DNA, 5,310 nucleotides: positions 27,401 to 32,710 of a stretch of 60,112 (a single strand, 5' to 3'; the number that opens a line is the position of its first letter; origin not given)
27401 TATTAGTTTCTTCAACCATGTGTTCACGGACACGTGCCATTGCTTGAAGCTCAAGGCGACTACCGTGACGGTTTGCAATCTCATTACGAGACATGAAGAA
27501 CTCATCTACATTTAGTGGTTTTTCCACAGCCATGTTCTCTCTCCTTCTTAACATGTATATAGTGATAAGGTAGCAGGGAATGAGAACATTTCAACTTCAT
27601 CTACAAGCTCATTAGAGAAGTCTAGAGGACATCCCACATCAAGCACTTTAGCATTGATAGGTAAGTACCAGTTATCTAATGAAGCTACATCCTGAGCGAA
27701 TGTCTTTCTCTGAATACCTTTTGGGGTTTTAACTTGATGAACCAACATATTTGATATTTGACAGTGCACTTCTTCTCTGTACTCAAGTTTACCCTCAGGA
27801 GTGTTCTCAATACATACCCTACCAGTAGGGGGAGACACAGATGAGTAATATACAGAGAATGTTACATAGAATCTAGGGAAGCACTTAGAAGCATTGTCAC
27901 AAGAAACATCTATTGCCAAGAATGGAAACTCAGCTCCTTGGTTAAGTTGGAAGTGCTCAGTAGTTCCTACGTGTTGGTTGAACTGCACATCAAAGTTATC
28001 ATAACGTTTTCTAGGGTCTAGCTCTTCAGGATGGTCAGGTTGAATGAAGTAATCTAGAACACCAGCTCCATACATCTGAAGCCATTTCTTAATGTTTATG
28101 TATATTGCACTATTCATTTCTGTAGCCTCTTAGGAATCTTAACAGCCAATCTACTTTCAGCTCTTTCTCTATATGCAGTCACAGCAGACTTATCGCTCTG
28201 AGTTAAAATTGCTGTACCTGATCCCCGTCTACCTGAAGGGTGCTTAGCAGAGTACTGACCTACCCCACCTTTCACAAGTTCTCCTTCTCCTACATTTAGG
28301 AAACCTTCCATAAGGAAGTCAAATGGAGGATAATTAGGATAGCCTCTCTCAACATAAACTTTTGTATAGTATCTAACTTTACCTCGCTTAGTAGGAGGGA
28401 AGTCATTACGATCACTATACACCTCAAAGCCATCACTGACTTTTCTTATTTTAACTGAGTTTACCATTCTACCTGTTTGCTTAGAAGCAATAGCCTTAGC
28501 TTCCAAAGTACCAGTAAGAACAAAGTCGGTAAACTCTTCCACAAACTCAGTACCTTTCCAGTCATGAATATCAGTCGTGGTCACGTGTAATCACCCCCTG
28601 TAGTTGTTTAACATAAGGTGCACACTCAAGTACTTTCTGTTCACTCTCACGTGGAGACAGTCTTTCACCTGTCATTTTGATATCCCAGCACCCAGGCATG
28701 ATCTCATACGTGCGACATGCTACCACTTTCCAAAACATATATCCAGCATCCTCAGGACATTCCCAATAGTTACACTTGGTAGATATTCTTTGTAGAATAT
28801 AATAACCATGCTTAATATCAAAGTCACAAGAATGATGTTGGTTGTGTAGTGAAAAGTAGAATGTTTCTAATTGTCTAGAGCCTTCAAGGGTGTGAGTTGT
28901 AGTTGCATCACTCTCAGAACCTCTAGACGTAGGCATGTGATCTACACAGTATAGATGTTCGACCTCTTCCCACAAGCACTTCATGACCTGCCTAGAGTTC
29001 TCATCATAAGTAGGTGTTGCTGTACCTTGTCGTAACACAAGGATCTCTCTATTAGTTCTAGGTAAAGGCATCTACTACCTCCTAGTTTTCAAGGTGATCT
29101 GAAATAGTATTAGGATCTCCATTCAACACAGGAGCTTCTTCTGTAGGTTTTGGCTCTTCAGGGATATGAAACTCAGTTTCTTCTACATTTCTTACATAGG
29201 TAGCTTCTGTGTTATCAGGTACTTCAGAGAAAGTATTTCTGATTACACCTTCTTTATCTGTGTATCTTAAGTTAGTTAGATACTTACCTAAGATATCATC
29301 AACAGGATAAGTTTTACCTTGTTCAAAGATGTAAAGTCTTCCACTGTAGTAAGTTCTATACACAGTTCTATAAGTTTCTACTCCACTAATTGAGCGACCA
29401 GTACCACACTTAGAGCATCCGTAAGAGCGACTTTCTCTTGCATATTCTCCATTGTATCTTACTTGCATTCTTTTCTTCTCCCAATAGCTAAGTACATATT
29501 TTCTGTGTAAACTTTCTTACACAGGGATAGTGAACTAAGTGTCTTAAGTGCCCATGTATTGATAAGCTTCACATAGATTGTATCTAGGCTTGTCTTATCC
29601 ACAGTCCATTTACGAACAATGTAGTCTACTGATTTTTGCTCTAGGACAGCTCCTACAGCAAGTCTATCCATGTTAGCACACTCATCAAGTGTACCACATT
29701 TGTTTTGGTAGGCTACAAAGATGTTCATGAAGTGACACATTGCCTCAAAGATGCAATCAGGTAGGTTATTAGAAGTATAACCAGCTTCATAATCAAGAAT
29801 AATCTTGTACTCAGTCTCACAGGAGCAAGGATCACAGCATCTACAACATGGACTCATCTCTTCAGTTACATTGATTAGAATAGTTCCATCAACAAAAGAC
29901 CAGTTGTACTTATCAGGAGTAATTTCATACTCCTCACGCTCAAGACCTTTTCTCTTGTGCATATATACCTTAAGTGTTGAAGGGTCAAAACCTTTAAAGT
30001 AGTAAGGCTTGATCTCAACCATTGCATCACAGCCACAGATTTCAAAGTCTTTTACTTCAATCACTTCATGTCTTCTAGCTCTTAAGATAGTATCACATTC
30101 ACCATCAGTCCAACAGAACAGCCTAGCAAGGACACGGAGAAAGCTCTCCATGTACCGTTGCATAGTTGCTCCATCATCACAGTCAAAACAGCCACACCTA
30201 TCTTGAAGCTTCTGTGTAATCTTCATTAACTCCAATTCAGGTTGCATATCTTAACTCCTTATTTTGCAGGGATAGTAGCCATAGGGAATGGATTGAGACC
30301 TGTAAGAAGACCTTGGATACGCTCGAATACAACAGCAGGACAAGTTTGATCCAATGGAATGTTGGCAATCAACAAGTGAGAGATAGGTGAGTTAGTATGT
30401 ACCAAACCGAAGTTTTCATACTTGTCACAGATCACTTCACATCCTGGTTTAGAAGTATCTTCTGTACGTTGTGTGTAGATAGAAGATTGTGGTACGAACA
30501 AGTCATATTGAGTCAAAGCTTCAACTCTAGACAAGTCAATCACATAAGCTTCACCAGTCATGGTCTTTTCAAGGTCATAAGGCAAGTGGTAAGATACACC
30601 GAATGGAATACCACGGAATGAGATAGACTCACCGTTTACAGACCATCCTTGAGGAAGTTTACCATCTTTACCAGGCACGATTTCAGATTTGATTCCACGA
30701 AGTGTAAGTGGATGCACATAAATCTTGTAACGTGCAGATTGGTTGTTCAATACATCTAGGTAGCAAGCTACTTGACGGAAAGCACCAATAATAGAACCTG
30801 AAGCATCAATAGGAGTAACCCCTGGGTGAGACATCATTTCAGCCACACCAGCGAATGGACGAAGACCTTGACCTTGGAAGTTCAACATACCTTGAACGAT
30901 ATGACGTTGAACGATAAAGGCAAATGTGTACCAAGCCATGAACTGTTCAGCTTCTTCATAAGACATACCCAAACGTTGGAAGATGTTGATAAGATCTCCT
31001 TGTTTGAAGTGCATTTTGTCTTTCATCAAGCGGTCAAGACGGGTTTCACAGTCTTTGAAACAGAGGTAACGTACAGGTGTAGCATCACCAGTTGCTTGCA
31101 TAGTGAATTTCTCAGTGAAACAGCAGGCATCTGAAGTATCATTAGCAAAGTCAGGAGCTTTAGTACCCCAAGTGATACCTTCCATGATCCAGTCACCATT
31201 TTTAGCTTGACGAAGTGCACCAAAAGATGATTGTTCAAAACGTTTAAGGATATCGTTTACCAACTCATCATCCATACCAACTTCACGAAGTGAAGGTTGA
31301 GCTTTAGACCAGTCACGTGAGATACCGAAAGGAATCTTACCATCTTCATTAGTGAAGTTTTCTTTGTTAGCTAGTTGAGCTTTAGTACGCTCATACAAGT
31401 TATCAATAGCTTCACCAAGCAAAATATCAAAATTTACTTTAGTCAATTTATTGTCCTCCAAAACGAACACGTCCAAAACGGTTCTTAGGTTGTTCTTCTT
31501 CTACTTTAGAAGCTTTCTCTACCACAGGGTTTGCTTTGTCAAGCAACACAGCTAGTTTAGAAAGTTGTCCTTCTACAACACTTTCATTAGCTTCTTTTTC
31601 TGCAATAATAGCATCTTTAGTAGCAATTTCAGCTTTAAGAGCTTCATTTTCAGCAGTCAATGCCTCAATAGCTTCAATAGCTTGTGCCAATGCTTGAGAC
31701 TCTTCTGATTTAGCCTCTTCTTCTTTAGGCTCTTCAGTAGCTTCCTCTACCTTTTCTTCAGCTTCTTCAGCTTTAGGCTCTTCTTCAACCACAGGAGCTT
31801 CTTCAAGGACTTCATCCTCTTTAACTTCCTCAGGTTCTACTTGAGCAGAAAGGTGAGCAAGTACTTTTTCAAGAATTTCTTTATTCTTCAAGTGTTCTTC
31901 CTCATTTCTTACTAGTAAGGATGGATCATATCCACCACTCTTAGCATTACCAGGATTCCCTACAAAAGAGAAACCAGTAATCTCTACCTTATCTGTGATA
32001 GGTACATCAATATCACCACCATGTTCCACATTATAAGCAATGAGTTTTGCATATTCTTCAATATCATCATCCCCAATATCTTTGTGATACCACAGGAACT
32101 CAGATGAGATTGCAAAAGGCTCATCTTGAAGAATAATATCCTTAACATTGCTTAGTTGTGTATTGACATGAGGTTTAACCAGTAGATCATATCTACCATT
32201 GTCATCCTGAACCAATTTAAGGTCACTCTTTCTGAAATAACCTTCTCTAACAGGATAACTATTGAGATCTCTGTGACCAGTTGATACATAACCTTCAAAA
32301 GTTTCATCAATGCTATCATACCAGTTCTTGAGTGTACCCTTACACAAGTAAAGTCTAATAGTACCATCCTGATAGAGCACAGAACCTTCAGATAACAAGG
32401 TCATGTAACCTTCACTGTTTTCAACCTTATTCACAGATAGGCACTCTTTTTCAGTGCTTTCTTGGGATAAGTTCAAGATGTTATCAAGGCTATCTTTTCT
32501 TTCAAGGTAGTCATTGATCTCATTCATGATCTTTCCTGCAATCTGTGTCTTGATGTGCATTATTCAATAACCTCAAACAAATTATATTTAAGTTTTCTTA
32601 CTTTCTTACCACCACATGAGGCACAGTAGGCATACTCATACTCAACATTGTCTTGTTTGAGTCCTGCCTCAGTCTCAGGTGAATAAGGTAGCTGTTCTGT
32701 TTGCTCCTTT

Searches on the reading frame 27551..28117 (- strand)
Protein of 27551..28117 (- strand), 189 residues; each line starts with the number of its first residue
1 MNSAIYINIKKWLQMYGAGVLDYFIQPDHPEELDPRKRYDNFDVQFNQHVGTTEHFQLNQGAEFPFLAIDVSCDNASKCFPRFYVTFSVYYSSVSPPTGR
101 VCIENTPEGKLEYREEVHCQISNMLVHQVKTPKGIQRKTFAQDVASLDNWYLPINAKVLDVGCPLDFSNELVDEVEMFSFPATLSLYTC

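Call 23: search_protein_families(library=phrogs, proteins=[window:27551-28117:-], max_evalue=0.0001)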
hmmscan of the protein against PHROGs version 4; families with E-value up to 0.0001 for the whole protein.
window:27551-28117:- (189 aa): 1 family
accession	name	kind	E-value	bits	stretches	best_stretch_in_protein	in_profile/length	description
phrog_20833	-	unknown function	2.2e-12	48.3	1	5-118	9-127/184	-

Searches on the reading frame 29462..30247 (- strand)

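Call 24: search_protein_families(library=phrogs, proteins=[window:29462-30247:-], max_evalue=0.0001)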
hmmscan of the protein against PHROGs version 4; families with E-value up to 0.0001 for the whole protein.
window:29462-30247:- (262 aa): 1 family
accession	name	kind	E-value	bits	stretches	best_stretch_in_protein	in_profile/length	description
phrog_16343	-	connector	5.2e-32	112.5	1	8-251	4-235/240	head-tail adaptor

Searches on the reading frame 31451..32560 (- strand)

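Call 24: search_protein_families(library=phrogs, proteins=[window:31451-32560:-], max_evalue=0.0001)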
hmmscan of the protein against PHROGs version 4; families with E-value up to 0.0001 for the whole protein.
window:31451-32560:- (370 aa): 1 family
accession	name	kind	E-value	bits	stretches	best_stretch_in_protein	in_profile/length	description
phrog_37716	-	unknown function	1.8e-22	80.8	1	22-336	19-321/343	-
